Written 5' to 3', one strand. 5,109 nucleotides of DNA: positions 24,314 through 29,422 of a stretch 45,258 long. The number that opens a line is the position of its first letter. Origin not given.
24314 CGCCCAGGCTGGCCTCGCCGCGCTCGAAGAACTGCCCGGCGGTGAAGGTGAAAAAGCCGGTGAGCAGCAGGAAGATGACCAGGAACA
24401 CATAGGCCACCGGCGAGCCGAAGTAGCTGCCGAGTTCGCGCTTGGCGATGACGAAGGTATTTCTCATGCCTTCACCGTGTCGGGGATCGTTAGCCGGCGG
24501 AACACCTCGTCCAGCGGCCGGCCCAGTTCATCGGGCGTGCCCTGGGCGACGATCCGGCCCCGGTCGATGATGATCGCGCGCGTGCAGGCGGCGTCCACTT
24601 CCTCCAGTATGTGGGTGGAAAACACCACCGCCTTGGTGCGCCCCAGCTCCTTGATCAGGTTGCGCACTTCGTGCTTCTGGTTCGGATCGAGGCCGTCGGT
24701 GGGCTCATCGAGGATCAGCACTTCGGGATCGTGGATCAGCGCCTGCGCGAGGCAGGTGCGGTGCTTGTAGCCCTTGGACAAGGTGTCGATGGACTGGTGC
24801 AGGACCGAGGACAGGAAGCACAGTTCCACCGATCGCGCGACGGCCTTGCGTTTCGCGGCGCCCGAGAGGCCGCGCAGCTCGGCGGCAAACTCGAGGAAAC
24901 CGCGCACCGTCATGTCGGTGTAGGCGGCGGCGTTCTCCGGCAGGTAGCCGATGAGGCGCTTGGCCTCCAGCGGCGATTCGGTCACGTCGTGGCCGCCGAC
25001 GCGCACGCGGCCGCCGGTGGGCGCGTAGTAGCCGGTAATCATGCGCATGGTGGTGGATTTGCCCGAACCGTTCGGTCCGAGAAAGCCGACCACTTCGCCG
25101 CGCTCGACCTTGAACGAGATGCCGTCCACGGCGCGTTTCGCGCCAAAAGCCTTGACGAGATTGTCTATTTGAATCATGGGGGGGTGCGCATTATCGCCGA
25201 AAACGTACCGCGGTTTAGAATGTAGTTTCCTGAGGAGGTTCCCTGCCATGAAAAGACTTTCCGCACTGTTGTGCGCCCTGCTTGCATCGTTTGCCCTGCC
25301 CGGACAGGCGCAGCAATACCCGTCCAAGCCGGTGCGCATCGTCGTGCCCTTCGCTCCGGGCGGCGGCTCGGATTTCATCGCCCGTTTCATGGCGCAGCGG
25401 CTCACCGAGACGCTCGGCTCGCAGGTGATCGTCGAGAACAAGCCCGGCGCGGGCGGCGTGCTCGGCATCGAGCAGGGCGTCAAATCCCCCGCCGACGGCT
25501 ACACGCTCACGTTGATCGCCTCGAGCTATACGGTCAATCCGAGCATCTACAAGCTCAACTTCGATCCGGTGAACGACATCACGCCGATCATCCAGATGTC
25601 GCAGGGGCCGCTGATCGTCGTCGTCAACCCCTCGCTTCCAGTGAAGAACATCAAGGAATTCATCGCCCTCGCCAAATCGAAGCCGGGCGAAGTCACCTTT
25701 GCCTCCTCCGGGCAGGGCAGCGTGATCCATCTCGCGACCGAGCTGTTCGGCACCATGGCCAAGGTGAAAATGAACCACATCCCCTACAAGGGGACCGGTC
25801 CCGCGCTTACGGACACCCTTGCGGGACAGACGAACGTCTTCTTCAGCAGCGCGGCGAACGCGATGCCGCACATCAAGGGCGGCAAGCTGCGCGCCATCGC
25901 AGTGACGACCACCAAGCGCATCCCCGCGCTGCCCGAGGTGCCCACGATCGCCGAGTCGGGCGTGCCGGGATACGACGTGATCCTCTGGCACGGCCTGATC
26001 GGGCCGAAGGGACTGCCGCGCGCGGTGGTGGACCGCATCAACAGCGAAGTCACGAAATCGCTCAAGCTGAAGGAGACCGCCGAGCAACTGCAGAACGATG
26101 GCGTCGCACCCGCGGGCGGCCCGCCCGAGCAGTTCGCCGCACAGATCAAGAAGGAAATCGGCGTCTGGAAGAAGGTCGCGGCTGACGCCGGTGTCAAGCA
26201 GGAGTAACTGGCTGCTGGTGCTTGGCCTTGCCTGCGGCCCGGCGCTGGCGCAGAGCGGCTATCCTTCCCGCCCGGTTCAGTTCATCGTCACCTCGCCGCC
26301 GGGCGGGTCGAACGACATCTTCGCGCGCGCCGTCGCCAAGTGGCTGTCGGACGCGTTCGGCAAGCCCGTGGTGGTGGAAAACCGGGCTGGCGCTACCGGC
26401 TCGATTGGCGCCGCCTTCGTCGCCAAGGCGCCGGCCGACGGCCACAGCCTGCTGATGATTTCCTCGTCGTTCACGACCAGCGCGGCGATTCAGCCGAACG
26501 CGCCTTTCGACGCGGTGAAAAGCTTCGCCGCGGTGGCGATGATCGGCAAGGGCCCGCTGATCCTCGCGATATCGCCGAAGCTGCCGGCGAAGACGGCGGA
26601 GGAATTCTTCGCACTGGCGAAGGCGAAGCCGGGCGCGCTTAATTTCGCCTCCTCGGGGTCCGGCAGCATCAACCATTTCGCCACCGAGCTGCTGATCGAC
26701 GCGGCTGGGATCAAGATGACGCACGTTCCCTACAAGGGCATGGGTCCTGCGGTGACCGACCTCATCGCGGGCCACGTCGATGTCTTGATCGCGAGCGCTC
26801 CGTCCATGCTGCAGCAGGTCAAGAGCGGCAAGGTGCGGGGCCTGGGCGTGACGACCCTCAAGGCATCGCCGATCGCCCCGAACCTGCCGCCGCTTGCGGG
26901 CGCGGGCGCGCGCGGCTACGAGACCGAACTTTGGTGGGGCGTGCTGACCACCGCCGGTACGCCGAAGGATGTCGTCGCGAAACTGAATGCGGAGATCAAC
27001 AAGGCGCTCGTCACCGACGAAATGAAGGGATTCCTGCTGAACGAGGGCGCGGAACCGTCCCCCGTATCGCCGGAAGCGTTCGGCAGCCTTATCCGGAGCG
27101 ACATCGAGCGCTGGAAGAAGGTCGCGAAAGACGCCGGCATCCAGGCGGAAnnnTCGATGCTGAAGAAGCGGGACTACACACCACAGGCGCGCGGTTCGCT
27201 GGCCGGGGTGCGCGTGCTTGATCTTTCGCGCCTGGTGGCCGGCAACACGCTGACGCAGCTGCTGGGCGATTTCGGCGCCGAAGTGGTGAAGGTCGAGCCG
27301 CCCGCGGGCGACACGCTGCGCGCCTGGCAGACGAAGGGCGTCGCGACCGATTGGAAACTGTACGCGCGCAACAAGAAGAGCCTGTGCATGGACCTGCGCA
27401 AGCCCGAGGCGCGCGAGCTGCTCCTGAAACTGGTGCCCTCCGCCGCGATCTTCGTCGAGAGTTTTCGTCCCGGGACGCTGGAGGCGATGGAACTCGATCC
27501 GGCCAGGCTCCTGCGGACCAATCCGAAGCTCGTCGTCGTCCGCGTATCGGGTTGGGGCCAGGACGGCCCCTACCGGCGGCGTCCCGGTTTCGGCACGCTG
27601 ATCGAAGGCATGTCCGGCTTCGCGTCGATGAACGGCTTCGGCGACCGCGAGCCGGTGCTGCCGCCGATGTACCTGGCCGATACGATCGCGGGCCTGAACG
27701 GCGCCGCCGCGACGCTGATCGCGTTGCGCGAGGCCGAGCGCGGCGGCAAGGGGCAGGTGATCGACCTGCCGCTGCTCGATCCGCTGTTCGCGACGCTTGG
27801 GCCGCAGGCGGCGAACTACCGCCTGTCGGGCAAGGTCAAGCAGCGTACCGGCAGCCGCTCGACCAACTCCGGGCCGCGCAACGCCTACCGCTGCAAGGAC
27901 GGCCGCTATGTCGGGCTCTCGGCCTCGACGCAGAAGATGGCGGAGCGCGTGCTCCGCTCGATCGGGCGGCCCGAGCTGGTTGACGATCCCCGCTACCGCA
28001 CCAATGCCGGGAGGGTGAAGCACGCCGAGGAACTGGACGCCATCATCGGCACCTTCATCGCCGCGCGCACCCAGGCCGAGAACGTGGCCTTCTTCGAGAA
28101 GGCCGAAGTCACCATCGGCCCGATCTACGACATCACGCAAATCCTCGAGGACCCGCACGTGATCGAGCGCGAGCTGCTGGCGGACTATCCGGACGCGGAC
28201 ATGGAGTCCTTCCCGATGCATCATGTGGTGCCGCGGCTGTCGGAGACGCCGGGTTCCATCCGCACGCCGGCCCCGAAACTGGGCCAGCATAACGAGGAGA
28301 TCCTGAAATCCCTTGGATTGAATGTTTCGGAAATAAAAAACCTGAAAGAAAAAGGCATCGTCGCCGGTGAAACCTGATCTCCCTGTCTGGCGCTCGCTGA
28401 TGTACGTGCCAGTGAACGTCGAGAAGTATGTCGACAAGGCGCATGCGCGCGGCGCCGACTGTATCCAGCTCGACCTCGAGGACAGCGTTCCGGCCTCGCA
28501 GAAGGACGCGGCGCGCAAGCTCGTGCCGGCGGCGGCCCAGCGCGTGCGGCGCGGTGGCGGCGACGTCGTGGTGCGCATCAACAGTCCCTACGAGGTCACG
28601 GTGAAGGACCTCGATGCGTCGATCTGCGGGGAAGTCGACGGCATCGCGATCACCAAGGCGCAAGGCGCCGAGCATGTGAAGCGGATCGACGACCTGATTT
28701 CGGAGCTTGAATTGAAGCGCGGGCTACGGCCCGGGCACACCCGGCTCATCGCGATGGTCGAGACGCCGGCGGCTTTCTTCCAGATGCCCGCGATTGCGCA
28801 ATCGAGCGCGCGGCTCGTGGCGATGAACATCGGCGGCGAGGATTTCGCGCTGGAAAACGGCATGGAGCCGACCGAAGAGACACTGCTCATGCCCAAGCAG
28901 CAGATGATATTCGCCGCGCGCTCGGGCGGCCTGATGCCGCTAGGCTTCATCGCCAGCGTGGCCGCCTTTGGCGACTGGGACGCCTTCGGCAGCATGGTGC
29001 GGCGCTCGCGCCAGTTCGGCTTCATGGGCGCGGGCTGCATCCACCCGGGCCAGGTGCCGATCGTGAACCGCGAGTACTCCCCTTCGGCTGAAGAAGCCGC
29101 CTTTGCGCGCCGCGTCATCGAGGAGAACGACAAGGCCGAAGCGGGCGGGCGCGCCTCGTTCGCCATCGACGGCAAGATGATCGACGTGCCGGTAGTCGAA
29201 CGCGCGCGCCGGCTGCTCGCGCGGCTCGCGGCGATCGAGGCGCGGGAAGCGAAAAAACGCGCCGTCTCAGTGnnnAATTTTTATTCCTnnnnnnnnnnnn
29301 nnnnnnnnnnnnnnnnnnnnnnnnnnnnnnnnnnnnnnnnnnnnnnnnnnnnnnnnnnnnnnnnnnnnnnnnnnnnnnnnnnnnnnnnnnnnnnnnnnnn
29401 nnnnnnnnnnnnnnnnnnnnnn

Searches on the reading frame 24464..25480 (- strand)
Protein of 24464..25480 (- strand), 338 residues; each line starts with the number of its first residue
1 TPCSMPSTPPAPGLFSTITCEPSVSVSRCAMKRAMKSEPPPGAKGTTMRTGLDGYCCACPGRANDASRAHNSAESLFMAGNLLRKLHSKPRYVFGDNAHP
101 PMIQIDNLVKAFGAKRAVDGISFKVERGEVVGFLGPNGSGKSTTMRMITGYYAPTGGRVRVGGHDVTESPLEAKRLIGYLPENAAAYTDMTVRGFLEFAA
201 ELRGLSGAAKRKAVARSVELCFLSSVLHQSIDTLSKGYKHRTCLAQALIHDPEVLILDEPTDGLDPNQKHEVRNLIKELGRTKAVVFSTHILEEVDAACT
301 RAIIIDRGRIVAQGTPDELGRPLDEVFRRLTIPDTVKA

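Call 9: search_protein_families(library=pfam, proteins=[window:24464-25480:-], max_evalue=0.001)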
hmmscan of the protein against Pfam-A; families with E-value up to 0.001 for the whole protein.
window:24464-25480:- (338 aa): 2 families
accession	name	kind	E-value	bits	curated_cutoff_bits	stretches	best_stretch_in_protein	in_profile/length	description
PF00005.33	ABC_tran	-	1.6e-29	103.7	25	1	119-261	2-136/137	ABC transporter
PF13304.12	AAA_21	-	1.4e-09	38.9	27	1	234-296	238-304/304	AAA domain, putative AbiEii toxin, Type IV TA system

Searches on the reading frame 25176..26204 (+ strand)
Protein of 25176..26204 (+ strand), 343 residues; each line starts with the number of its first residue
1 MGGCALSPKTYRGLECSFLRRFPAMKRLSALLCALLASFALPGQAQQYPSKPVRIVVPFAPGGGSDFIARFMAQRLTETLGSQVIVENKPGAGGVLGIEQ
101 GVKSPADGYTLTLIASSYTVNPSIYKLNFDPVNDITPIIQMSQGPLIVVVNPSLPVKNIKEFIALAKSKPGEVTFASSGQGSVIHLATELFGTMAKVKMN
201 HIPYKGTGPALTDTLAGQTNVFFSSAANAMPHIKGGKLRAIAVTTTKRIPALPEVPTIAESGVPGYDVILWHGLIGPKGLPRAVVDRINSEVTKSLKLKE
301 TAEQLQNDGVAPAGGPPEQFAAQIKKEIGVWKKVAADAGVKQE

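Call 9: search_protein_families(library=pfam, proteins=[window:25176-26204:+], max_evalue=0.001)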
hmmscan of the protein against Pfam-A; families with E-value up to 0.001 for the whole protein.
window:25176-26204:+ (343 aa): 1 family
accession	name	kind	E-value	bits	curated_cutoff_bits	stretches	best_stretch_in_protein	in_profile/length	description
PF03401.19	TctC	-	2.7e-66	224.3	27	1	68-336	1-270/274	Tripartite tricarboxylate transporter family receptor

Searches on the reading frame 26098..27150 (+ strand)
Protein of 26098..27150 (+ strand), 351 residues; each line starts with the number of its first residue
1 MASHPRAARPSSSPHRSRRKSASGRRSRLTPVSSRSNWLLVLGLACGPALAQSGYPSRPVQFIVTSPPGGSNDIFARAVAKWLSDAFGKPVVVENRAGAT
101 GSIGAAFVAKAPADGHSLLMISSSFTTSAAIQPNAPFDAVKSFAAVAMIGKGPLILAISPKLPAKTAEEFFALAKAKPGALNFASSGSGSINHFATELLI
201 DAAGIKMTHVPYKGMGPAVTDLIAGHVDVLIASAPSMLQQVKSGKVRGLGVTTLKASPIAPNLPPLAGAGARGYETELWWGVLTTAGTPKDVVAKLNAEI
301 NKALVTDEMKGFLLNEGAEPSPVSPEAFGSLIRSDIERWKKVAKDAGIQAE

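Call 9: search_protein_families(library=pfam, proteins=[window:26098-27150:+], max_evalue=0.001)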
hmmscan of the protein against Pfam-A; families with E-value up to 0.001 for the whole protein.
window:26098-27150:+ (351 aa): 1 family
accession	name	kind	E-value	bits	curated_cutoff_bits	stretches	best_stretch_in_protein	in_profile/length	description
PF03401.19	TctC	-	1.8e-59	202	27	1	76-347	2-273/274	Tripartite tricarboxylate transporter family receptor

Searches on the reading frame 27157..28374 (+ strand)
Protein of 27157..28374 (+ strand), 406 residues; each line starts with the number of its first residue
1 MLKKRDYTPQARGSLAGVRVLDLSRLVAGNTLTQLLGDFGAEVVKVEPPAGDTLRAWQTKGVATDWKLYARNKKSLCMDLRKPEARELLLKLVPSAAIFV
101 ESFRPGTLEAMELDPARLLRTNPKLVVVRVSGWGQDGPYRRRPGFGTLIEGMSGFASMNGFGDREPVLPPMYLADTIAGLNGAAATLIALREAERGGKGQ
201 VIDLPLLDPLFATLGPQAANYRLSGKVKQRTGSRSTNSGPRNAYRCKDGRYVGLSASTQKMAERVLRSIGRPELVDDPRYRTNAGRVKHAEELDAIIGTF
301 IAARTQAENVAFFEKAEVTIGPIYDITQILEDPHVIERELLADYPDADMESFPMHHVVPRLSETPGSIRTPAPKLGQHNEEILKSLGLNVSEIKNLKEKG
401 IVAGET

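Call 9: search_protein_families(library=pfam, proteins=[window:27157-28374:+], max_evalue=0.001)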
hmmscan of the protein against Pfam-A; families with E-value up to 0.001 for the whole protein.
window:27157-28374:+ (406 aa): 1 family
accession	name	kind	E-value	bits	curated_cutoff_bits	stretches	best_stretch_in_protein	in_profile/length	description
PF02515.22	CoA_transf_3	-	1.8e-117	393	23.3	1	15-379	1-366/366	CoA-transferase family III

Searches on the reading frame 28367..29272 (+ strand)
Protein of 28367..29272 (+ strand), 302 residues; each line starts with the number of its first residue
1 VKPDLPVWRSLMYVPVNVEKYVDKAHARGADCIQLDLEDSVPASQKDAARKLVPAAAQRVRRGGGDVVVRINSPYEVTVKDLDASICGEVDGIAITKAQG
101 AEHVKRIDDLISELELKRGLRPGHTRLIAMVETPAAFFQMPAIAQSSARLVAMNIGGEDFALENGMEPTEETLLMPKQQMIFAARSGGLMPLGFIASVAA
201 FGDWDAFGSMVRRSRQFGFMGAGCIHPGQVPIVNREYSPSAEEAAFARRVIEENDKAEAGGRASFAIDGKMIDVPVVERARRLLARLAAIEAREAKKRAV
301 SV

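Call 9: search_protein_families(library=pfam, proteins=[window:28367-29272:+], max_evalue=0.001)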
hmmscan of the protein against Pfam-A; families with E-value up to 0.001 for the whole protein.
window:28367-29272:+ (302 aa): 2 families
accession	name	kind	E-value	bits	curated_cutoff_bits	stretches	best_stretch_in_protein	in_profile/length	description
PF03328.21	HpcH_HpaI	-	7.5e-28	97.8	25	1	9-227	1-221/221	HpcH/HpaI aldolase/citrate lyase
PF15617.12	C-C_Bond_Lyase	-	1.8e-07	31.1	28.4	1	215-273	246-300/320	C-C_Bond_Lyase of the TIM-Barrel fold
